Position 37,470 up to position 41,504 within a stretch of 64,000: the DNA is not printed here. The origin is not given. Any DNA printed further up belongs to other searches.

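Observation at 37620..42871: AT-rich two-gene cassette: flagellin plus a 1244-aa TPR-GT41-FkbM-FkbM fusion enzyme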

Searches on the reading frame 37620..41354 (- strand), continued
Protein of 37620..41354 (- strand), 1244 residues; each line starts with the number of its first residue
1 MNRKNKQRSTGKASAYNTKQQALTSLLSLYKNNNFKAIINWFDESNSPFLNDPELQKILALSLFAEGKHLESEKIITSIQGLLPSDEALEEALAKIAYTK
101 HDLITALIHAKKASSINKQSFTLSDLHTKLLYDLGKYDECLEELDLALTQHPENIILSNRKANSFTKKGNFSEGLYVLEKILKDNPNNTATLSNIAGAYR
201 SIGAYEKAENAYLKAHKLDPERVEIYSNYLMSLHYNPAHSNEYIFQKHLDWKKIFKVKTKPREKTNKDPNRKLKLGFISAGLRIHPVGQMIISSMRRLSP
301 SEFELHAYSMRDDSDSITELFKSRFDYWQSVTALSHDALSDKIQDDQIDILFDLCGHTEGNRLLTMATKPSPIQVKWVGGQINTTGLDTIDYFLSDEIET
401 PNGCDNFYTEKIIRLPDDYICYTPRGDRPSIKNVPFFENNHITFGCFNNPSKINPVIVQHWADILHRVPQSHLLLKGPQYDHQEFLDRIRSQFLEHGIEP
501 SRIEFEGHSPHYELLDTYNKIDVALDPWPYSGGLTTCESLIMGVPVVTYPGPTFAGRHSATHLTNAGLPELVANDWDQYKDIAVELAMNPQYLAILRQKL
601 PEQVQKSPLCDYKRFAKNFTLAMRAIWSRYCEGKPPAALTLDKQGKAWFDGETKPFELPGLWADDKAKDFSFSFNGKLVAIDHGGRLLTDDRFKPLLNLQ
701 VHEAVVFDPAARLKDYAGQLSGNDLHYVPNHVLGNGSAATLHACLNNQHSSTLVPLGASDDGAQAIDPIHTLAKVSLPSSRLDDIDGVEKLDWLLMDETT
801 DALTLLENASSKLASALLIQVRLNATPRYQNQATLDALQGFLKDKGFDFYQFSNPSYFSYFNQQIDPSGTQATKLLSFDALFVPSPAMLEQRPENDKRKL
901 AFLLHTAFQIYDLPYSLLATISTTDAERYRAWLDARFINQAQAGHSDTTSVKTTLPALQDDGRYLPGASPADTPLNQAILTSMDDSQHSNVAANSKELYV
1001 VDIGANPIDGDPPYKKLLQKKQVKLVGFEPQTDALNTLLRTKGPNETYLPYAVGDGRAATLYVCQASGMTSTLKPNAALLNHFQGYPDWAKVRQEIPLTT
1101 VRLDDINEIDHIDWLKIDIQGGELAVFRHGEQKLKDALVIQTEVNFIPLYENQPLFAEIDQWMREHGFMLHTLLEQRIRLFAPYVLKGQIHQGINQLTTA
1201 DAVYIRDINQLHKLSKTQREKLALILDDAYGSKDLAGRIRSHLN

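Call 16: find_encoding_contigs(protein=window:37620-41354:-, flank=10000, max_places=6)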
Protein window:37620-41354:- (1244 aa): 1 contig read that carries it; 1 place shown.
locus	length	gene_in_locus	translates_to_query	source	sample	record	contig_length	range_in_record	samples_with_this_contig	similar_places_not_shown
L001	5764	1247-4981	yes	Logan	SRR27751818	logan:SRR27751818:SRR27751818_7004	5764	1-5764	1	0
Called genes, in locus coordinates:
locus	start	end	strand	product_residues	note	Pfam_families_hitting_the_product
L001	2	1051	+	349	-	?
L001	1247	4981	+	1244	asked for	PF13428:TPR_14 (faint), PF14559:TPR_19 (faint), PF07719:TPR_2 (faint), PF00515:TPR_1 (faint), PF13414:TPR_11 (faint), PF13844:Glyco_transf_41, PF05050:Methyltransf_21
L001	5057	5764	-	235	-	?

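Call 25: find_encoding_contigs(protein=P0001, flank=10000, max_places=3)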
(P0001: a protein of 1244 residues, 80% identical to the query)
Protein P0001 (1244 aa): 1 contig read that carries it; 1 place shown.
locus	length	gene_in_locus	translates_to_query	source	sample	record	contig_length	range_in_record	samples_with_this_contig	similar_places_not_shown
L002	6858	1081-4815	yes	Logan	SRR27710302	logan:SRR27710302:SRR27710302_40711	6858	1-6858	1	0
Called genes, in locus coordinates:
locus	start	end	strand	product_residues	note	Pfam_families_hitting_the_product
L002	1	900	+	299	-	?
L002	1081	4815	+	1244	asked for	PF12895:ANAPC3 (faint), PF13428:TPR_14 (faint), PF00515:TPR_1 (faint), PF07719:TPR_2 (faint), PF13181:TPR_8 (faint), PF13424:TPR_12 (faint), PF13844:Glyco_transf_41, PF05050:Methyltransf_21, +1 more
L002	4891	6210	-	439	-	PF03721:UDPG_MGDP_dh_N, PF00984:UDPG_MGDP_dh, PF03720:UDPG_MGDP_dh_C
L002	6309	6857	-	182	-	?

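Call 26: find_encoding_contigs(protein=P0002, flank=10000, max_places=3)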
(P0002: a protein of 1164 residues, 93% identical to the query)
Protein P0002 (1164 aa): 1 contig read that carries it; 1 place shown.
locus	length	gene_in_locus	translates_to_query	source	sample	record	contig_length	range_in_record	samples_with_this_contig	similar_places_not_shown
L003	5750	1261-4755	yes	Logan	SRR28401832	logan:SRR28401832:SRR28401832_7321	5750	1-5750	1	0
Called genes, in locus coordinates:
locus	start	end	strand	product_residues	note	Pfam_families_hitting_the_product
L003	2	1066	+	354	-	?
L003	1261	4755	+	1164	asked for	PF12895:ANAPC3 (faint), PF13432:TPR_16 (faint), PF13428:TPR_14 (faint), PF14559:TPR_19 (faint), PF00515:TPR_1 (faint), PF07719:TPR_2 (faint), PF13414:TPR_11 (faint), PF13844:Glyco_transf_41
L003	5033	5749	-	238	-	?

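Call 36: find_encoding_contigs(protein=P0003, flank=8000, max_places=2)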
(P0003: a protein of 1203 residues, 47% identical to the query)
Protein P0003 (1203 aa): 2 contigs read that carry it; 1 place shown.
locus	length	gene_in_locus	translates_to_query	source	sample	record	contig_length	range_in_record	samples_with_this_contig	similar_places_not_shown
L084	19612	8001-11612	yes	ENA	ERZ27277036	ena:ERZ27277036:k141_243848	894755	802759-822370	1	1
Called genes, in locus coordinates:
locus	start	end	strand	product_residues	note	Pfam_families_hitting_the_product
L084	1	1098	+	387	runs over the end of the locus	PF03480:DctP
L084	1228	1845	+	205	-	PF04290:DctQ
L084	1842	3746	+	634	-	PF06808:DctM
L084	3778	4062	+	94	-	PF02452:PemK_toxin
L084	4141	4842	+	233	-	PF03741:TerC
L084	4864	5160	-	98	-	PF01381:HTH_3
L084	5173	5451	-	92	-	PF05015:HigB-like_toxin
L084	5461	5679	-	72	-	-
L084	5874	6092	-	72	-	-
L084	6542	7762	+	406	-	PF00669:Flagellin_N, PF00700:Flagellin_C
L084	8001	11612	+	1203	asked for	PF00515:TPR_1 (faint), PF07719:TPR_2 (faint), PF13176:TPR_7 (faint), PF13181:TPR_8 (faint), PF13371:TPR_9 (faint), PF12569:NatA_aux_su (weak), PF13844:Glyco_transf_41, PF05050:Methyltransf_21, +7 more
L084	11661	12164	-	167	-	PF00132:Hexapep (weak)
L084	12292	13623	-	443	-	PF03721:UDPG_MGDP_dh_N, PF00984:UDPG_MGDP_dh, PF03720:UDPG_MGDP_dh_C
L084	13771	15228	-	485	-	PF00669:Flagellin_N, PF00700:Flagellin_C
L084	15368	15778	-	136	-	PF01814:Hemerythrin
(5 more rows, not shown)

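Call 37: find_encoding_contigs(protein=P0009, flank=8000, max_places=2)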
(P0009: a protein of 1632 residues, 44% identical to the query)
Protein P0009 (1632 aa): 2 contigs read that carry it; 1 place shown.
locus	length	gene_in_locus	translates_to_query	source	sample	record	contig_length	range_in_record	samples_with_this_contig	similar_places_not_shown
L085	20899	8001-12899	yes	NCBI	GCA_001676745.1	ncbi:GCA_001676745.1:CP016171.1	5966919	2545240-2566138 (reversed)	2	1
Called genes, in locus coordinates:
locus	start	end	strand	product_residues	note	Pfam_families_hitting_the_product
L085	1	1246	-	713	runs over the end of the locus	PF01627:Hpt, PF09078:CheY-binding, PF02895:H-kinase_dim, PF02518:HATPase_c, PF01584:CheW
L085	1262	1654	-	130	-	PF00072:Response_reg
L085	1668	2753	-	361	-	PF13677:MotB_plug, PF00691:OmpA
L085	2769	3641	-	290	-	PF20560:MotA_N, PF01618:MotA_ExbB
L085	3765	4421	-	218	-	PF05280:FlhC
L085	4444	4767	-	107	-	PF05247:FlhD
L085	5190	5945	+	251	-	PF04542:Sigma70_r2, PF04539:Sigma70_r3, PF08281:Sigma70_r4_2 (weak), PF04545:Sigma70_r4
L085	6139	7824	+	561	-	PF00669:Flagellin_N, PF12445:FliC, PF00700:Flagellin_C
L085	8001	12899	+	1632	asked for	PF00515:TPR_1 (faint), PF14559:TPR_19 (weak), PF23914:TPR_CcmH_CycH, PF25062:ARM_TT21_N, PF14559:TPR_19 (weak), PF13844:Glyco_transf_41, PF05050:Methyltransf_21, PF07429:Glyco_transf_56, +7 more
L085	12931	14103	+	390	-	PF01041:DegT_DnrJ_EryC1, PF00155:Aminotran_1_2, PF00266:Aminotran_5 (faint)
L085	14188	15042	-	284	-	PF00551:Formyl_trans_N, PF02911:Formyl_trans_C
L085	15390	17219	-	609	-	PF00364:Biotin_lipoyl, PF25984:BSH_YknX (faint), PF01134:GIDA (weak), PF07992:Pyr_redox_2, PF12831:FAD_oxidored, PF00070:Pyr_redox, PF02852:Pyr_redox_dim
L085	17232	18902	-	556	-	PF00364:Biotin_lipoyl, PF25917:BSH_RND (faint), PF25919:BSH_CusB (faint), PF25984:BSH_YknX (faint), PF07831:PYNP_C (faint), PF00364:Biotin_lipoyl, PF02817:E3_binding, PF00198:2-oxoacid_dh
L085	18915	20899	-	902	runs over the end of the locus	PF28598:PDH_E1_N, PF00456:Transketolase_N, PF17831:PDH_E1_M, PF22613:Transketolase_C_1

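Call 38: find_encoding_contigs(protein=P0018, flank=8000, max_places=2)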
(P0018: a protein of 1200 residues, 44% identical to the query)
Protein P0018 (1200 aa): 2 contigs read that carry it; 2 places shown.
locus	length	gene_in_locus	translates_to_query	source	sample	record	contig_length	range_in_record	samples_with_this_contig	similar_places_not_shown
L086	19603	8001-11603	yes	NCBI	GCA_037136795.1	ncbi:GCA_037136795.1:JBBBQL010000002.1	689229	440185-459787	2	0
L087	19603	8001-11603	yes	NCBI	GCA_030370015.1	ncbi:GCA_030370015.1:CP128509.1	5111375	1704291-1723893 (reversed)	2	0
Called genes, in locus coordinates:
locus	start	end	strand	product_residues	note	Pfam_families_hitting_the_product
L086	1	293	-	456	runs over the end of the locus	PF00006:ATP-synt_ab, PF18269:T3SS_ATPase_C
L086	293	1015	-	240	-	PF02108:FliH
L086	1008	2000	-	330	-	PF03448:MgtE_N (faint), PF14842:FliG_N, PF14841:FliG_M, PF01706:FliG_C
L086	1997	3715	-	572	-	PF01514:YscJ_FliF, PF08345:YscJ_FliF_C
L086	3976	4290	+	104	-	PF02049:FliE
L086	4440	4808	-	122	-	PF05400:FliT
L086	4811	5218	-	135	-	PF02561:FliS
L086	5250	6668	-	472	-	PF02465:FliD_N, PF07195:FliD_C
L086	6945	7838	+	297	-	PF00669:Flagellin_N, PF00700:Flagellin_C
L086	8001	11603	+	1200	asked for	PF13428:TPR_14 (faint), PF14559:TPR_19 (faint), PF07719:TPR_2 (faint), PF13181:TPR_8 (faint), PF13432:TPR_16 (weak), PF13844:Glyco_transf_41, PF05050:Methyltransf_21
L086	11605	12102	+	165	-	PF00132:Hexapep (faint)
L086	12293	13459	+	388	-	PF03721:UDPG_MGDP_dh_N, PF00984:UDPG_MGDP_dh, PF03720:UDPG_MGDP_dh_C (weak)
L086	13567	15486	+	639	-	PF00669:Flagellin_N, PF00700:Flagellin_C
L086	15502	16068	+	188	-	-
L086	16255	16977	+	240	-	PF04542:Sigma70_r2, PF04539:Sigma70_r3, PF08281:Sigma70_r4_2, PF04545:Sigma70_r4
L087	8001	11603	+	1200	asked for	PF13428:TPR_14 (faint), PF14559:TPR_19 (faint), PF07719:TPR_2 (faint), PF13181:TPR_8 (faint), PF13432:TPR_16 (weak), PF13844:Glyco_transf_41, PF05050:Methyltransf_21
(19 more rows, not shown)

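Call 41: find_encoding_contigs(protein=P0093, flank=8000, max_places=1)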
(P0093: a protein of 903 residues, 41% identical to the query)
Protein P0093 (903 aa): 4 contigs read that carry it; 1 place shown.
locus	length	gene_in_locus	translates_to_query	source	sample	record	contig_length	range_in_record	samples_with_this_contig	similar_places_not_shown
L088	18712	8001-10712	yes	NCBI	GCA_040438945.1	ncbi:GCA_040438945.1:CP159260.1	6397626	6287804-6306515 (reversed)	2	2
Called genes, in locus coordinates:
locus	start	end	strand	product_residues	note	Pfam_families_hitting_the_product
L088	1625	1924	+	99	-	PF11275:DUF3077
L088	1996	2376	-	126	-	PF08000:bPH_1, PF14470:bPH_3 (weak)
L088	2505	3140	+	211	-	PF01810:LysE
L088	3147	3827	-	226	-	PF01381:HTH_3, PF12844:HTH_19 (faint), PF16158:N_BRCA1_IG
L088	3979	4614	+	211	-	PF01810:LysE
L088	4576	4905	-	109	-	-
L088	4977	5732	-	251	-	PF13677:MotB_plug (weak), PF00691:OmpA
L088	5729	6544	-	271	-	PF01618:MotA_ExbB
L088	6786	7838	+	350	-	PF00669:Flagellin_N, PF00700:Flagellin_C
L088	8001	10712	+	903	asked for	PF00515:TPR_1 (faint), PF07719:TPR_2 (faint), PF13176:TPR_7 (faint), PF13371:TPR_9 (faint), PF13414:TPR_11 (faint), PF13424:TPR_12 (faint), PF13432:TPR_16, PF13844:Glyco_transf_41, +8 more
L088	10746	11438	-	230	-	PF04542:Sigma70_r2, PF04539:Sigma70_r3, PF08281:Sigma70_r4_2 (weak), PF04545:Sigma70_r4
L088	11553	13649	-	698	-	PF00771:FHIPEP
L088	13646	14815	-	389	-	PF01312:Bac_export_2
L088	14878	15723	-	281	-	PF13677:MotB_plug, PF00691:OmpA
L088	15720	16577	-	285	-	PF20560:MotA_N, PF01618:MotA_ExbB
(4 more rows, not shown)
